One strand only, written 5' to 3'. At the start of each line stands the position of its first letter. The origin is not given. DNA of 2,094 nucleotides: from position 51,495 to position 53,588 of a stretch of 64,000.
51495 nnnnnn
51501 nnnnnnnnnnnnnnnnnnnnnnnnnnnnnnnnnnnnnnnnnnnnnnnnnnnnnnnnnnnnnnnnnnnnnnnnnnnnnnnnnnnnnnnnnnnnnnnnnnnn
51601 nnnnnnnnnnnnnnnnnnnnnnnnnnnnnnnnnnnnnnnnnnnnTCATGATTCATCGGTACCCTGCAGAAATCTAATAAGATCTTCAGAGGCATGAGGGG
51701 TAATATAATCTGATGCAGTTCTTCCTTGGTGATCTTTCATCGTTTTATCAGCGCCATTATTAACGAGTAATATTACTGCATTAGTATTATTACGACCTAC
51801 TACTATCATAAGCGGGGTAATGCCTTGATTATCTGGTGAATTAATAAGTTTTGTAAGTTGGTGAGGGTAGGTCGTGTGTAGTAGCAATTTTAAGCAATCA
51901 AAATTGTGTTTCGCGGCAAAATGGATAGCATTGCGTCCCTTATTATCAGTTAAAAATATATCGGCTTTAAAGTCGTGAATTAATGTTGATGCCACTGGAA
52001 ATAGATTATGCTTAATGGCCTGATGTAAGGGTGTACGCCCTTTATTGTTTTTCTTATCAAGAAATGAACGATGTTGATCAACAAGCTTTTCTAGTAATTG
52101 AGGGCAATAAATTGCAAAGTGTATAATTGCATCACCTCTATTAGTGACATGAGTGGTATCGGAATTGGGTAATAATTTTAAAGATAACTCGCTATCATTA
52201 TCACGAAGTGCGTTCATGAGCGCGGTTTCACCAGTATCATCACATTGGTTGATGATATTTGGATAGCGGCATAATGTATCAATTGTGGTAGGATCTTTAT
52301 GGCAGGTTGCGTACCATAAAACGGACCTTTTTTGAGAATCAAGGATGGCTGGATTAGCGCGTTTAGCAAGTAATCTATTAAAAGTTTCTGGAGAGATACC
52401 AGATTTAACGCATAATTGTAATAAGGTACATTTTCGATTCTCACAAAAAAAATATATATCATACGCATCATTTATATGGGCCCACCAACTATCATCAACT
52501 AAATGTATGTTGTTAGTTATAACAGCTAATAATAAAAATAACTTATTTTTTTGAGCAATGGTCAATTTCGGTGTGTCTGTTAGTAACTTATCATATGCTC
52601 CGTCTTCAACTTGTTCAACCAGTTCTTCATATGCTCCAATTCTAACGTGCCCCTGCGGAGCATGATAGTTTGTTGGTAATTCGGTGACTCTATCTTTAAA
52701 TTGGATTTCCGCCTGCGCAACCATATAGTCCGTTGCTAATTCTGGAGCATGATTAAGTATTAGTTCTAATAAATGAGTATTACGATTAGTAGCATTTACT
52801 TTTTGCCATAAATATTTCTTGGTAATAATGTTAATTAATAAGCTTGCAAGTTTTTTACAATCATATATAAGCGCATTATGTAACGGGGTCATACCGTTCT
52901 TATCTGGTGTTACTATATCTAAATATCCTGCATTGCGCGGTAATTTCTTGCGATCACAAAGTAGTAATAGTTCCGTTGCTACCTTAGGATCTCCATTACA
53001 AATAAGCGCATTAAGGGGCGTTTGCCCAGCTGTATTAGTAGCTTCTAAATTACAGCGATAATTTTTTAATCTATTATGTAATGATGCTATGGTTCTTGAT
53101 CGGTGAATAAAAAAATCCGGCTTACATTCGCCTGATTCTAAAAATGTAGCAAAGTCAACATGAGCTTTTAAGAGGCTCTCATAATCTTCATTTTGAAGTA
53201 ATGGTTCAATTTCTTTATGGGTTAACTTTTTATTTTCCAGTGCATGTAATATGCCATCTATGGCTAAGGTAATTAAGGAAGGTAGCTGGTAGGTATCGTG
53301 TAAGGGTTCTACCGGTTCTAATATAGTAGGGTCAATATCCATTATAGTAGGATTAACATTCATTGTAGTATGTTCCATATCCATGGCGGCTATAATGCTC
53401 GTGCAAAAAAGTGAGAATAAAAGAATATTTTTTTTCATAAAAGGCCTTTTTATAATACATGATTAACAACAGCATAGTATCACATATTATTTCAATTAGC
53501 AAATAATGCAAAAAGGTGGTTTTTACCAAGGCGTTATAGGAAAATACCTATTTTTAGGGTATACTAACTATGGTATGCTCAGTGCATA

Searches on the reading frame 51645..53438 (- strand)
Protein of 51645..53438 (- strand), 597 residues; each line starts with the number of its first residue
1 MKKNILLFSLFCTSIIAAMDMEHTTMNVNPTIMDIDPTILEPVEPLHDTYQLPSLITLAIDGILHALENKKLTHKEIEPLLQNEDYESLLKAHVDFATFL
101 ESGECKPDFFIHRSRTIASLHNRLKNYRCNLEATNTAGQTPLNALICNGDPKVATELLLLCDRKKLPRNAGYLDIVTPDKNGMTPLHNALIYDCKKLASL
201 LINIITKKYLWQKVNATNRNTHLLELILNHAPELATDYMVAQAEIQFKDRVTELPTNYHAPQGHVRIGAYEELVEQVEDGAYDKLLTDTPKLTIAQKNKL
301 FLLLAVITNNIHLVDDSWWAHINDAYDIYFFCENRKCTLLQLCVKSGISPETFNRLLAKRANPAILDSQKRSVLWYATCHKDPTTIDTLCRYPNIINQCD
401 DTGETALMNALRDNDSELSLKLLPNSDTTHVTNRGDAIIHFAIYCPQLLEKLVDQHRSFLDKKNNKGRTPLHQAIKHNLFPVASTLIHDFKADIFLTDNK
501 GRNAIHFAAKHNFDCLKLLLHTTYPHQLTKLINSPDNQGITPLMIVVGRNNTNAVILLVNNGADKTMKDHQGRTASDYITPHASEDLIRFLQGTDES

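Call 77: search_protein_families(library=pfam, max_evalue=0.001, proteins=[window:51645-53438:-])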
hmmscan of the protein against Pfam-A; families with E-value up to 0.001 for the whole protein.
window:51645-53438:- (597 aa): 5 families
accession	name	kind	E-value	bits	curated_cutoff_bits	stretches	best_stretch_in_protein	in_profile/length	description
PF12796.13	Ank_2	-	8.5e-34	116.4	27.3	5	440-521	2-81/90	Ankyrin repeats (3 copies)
PF13857.12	Ank_5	-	1.2e-20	73.8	27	2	461-508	10-56/56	Ankyrin repeats (many copies)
PF00023.36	Ank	-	1.9e-19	69.1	21.1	0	467-499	2-33/33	Ankyrin repeat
PF13637.12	Ank_4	-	2e-18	66.5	22.7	0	486-520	15-50/50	Ankyrin repeats (many copies)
PF13606.12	Ank_3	-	9.3e-16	56.6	22.3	0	467-494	2-28/30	Ankyrin repeat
